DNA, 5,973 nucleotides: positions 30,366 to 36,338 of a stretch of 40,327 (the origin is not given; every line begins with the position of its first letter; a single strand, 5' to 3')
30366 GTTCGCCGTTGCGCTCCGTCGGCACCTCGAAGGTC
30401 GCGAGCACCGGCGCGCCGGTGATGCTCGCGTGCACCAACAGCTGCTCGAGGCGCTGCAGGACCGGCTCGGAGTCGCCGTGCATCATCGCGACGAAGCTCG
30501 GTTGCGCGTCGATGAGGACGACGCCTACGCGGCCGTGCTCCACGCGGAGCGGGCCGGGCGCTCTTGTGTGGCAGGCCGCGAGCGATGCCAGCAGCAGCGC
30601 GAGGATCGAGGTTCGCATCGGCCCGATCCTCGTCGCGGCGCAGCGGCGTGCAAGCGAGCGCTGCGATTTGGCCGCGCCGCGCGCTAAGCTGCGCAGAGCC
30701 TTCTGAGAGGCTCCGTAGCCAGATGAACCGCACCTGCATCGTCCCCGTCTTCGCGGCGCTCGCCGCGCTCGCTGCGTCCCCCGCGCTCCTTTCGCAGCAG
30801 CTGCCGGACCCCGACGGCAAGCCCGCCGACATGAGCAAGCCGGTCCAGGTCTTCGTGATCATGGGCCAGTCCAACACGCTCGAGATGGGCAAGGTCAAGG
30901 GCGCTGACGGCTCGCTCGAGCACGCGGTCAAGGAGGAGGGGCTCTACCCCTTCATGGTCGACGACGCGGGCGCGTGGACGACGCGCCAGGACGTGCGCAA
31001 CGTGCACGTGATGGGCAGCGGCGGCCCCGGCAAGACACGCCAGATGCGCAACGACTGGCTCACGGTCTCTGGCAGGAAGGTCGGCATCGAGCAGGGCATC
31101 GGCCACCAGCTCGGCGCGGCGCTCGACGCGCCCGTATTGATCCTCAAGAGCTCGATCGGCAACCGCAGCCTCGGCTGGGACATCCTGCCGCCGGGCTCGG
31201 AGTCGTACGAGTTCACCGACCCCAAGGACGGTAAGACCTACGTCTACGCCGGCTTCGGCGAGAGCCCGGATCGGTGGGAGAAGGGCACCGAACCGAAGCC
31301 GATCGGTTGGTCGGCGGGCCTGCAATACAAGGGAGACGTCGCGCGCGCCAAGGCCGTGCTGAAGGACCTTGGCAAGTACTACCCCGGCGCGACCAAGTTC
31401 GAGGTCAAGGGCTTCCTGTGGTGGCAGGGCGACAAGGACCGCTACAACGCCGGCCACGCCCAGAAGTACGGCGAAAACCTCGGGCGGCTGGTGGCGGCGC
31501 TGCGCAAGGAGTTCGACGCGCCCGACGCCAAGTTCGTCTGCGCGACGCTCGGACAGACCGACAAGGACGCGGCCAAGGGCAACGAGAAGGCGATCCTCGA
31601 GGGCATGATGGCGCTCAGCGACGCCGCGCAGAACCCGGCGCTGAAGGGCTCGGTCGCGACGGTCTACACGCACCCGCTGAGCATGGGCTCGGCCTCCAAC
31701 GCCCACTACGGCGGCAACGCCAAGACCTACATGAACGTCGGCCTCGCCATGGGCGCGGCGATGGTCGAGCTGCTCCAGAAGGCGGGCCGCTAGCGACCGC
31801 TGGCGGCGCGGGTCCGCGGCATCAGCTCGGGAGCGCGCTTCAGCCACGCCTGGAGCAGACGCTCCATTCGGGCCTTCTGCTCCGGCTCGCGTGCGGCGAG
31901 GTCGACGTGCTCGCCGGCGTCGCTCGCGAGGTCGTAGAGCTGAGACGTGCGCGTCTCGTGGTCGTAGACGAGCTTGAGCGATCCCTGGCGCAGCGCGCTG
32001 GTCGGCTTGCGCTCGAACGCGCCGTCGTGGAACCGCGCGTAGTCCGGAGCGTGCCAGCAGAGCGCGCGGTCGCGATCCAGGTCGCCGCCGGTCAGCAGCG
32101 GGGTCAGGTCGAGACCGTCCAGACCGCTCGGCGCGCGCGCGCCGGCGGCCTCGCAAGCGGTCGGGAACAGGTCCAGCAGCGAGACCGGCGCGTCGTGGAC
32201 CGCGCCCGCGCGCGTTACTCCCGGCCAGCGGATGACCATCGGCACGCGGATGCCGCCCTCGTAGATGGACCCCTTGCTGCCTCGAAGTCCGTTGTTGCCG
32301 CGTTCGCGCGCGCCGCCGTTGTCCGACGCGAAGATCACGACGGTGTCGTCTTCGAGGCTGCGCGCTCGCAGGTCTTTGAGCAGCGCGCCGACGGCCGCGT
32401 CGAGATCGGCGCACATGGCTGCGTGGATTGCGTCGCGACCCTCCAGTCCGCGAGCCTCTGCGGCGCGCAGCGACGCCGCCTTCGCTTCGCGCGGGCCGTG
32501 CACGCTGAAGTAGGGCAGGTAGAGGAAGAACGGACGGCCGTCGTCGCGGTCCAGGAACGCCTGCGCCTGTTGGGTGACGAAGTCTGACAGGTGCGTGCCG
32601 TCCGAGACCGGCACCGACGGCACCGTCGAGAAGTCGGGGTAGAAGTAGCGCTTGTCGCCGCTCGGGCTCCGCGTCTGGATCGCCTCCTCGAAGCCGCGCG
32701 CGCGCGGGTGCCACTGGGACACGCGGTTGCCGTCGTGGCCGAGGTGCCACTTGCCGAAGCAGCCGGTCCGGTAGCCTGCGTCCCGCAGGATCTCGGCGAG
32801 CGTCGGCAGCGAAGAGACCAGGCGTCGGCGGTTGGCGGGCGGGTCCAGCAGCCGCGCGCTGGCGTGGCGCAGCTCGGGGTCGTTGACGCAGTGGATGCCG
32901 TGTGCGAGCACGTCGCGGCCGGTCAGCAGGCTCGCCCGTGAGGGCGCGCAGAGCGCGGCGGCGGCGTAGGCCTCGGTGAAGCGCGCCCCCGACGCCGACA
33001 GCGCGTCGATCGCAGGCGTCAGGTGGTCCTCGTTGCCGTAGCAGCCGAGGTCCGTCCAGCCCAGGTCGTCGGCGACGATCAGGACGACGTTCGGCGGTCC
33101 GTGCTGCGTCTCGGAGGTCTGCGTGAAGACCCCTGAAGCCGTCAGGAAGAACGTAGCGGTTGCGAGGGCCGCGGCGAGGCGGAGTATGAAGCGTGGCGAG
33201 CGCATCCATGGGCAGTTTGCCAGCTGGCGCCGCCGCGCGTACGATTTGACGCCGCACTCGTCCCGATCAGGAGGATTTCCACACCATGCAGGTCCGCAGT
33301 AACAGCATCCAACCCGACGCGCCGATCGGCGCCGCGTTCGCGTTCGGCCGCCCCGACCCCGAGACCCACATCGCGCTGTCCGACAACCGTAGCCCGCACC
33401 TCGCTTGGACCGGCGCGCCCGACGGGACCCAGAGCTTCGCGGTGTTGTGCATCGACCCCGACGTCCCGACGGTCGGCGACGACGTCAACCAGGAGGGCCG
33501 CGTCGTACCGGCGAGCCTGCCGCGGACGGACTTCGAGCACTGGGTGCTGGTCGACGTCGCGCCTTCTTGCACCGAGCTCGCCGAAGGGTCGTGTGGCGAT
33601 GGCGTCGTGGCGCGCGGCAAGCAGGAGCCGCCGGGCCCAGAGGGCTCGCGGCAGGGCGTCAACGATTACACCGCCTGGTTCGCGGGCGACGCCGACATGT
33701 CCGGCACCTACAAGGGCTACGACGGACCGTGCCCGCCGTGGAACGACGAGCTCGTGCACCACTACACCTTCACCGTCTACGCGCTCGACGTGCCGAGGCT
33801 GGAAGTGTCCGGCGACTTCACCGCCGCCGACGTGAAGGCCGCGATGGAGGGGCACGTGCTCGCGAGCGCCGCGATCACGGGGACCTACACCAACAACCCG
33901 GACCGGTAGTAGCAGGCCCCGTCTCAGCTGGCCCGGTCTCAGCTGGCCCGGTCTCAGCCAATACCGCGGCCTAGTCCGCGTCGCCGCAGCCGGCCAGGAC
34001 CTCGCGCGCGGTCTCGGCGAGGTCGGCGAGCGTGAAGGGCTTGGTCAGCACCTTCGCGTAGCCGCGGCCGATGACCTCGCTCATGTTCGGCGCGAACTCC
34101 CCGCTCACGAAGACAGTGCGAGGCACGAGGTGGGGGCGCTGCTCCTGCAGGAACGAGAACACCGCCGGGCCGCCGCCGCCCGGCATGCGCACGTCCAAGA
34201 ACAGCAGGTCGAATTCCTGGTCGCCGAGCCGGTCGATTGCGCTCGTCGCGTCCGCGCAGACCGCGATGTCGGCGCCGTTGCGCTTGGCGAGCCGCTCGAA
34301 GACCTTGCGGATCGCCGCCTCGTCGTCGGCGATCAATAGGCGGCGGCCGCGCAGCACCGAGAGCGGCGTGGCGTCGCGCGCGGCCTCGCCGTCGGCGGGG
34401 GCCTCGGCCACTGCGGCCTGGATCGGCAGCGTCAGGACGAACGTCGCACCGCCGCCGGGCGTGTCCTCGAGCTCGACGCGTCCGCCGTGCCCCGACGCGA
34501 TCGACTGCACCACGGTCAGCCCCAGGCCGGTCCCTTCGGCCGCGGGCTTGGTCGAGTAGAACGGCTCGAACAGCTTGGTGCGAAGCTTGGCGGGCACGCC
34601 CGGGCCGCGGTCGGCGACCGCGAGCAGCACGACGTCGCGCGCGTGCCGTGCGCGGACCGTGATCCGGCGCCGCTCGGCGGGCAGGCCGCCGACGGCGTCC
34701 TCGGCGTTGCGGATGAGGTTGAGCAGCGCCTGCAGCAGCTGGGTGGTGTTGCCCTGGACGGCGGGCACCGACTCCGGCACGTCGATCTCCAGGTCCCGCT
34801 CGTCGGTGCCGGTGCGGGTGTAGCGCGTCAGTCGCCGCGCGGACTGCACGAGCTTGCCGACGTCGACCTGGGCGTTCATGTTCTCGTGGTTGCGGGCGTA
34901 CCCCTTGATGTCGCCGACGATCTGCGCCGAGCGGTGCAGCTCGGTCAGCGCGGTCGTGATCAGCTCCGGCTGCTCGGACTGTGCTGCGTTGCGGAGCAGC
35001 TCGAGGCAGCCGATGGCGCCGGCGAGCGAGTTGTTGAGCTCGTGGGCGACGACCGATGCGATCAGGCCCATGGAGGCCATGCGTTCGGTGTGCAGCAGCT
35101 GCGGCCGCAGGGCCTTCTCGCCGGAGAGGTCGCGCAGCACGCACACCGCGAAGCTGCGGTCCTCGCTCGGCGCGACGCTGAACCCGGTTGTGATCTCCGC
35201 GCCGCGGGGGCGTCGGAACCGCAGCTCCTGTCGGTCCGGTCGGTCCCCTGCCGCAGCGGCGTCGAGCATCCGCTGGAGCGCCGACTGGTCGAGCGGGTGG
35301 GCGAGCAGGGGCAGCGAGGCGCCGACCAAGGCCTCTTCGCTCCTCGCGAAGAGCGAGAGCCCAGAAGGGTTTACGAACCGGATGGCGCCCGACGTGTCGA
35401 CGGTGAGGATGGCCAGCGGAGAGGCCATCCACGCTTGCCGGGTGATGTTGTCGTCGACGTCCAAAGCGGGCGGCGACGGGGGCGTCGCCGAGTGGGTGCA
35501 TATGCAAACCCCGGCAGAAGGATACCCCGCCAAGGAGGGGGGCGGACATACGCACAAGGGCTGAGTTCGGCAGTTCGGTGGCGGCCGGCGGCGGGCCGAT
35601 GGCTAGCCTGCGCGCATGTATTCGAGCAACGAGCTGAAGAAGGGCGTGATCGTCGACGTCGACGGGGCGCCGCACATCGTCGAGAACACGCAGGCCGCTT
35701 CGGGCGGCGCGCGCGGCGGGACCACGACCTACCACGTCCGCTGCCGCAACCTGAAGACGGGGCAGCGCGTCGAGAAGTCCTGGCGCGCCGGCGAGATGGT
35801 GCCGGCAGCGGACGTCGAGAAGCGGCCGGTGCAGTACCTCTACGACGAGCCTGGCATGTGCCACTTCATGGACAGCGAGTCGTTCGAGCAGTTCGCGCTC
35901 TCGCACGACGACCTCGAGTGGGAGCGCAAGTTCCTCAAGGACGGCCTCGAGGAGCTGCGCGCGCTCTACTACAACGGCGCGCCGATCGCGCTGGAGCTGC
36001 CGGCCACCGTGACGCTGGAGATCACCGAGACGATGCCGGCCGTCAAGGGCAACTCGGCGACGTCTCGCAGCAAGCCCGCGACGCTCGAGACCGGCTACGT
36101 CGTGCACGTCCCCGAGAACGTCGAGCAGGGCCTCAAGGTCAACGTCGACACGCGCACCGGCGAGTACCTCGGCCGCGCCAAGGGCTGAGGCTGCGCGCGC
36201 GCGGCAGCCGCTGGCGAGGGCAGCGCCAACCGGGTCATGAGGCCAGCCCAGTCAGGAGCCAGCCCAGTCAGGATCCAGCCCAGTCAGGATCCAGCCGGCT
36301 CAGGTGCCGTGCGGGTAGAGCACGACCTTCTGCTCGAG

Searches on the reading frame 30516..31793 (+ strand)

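Call 34: search_protein_families(library=pfam, proteins=[window:30516-31793:+], max_evalue=0.0001)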
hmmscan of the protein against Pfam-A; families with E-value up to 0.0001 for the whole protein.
window:30516-31793:+ (425 aa): 1 family
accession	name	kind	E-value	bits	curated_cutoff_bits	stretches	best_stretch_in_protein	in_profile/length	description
PF03629.24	SASA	-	5.4e-15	56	24.8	1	249-402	93-212/226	Carbohydrate esterase, sialic acid-specific acetylesterase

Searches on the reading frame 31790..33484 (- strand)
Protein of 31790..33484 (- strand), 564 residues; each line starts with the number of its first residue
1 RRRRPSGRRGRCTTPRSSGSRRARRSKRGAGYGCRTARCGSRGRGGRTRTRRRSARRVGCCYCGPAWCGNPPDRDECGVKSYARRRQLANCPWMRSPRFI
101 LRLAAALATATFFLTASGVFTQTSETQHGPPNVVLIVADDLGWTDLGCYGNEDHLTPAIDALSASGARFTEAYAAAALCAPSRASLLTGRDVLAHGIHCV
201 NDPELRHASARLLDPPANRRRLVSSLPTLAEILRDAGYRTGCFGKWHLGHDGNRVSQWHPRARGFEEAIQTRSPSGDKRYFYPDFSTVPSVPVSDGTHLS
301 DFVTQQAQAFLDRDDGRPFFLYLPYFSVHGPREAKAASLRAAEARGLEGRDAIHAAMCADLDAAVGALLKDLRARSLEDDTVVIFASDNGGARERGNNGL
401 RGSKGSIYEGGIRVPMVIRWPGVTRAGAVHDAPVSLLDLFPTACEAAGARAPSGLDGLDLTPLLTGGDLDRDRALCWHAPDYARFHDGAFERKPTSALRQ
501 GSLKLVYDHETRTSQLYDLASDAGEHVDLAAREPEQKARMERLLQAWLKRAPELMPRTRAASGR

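Call 34: search_protein_families(library=pfam, proteins=[window:31790-33484:-], max_evalue=0.0001)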
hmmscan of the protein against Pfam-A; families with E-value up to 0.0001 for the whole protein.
window:31790-33484:- (564 aa): 4 families
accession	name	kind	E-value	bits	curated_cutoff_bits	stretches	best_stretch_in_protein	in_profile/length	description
PF00884.28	Sulfatase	-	5.7e-58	197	25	1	131-448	1-300/301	Sulfatase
PF16347.10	SGSH_C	-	6.4e-12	46.3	29.3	1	405-535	9-137/154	N-sulphoglucosamine sulphohydrolase, C-terminal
PF01663.27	Phosphodiest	-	8.5e-10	39.2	23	1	133-394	1-224/342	Type I phosphodiesterase / nucleotide pyrophosphatase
PF07394.17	DUF1501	-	5.3e-05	23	27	1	354-390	264-300/390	Protein of unknown function (DUF1501)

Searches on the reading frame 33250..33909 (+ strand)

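Call 34: search_protein_families(library=pfam, proteins=[window:33250-33909:+], max_evalue=0.0001)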
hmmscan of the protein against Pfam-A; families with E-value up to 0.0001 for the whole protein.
window:33250-33909:+ (219 aa): 1 family
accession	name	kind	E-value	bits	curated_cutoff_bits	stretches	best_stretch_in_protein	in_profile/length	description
PF01161.25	PBP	-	1.2e-38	132.9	24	1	43-213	9-135/135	Phosphatidylethanolamine-binding protein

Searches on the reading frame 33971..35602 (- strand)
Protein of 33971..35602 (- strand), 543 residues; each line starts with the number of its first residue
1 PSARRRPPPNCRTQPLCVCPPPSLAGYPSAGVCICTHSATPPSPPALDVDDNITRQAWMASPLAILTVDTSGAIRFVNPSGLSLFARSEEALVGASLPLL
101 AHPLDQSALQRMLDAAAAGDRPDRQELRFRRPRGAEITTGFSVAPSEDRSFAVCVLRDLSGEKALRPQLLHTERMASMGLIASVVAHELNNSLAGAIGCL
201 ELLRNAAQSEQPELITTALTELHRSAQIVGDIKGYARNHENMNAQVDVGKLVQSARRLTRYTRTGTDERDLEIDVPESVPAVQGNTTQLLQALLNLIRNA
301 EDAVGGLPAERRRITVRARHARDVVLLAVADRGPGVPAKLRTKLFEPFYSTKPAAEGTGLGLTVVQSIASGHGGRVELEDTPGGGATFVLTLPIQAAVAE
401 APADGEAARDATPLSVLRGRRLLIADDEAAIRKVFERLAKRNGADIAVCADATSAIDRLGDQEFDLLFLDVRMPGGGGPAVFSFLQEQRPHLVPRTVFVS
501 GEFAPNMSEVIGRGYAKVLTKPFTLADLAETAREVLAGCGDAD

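Call 34: search_protein_families(library=pfam, proteins=[window:33971-35602:-], max_evalue=0.0001)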
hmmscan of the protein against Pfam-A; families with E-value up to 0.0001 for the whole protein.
window:33971-35602:- (543 aa): 6 families
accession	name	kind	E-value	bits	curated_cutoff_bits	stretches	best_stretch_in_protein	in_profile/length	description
PF02518.31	HATPase_c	-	1.9e-23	83.4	26.4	1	285-395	2-110/111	Histidine kinase-, DNA gyrase B-, and HSP90-like ATPase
PF00072.30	Response_reg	-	1.2e-16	61.3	30.2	1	423-531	2-109/111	Response regulator receiver domain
PF00512.31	HisKA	-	1.1e-09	38.6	26.9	1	179-238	3-63/66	His Kinase A (phospho-acceptor) domain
PF08448.16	PAS_4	-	1.2e-09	38.8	23.1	1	60-160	3-106/110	PAS fold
PF00989.32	PAS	-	3.1e-08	34.1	22.6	1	61-158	10-112/113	PAS fold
PF13426.13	PAS_9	-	3.8e-07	30.8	27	1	63-160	2-102/103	PAS domain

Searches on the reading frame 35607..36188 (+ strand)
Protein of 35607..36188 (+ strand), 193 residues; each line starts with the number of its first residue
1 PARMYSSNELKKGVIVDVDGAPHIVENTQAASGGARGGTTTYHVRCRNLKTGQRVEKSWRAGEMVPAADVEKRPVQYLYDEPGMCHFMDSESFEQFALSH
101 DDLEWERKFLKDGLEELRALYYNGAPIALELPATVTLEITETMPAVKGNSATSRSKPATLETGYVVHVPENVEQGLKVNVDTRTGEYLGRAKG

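Call 80: search_protein_families(library=pfam, proteins=[window:35607-36188:+], max_evalue=0.0001)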
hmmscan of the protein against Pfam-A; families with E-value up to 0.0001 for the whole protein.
window:35607-36188:+ (193 aa): 3 families
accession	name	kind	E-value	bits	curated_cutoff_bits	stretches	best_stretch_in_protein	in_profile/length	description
PF09285.17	Elong-fact-P_C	-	4.8e-22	77.9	25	1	135-190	1-56/56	Elongation factor P, C-terminal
PF01132.26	EFP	-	3.5e-17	62.6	27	1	73-127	1-54/54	Elongation factor P (EF-P) OB domain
PF08207.18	EFP_N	-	1.8e-13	50.7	23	1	6-65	1-58/58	Elongation factor P (EF-P) KOW-like domain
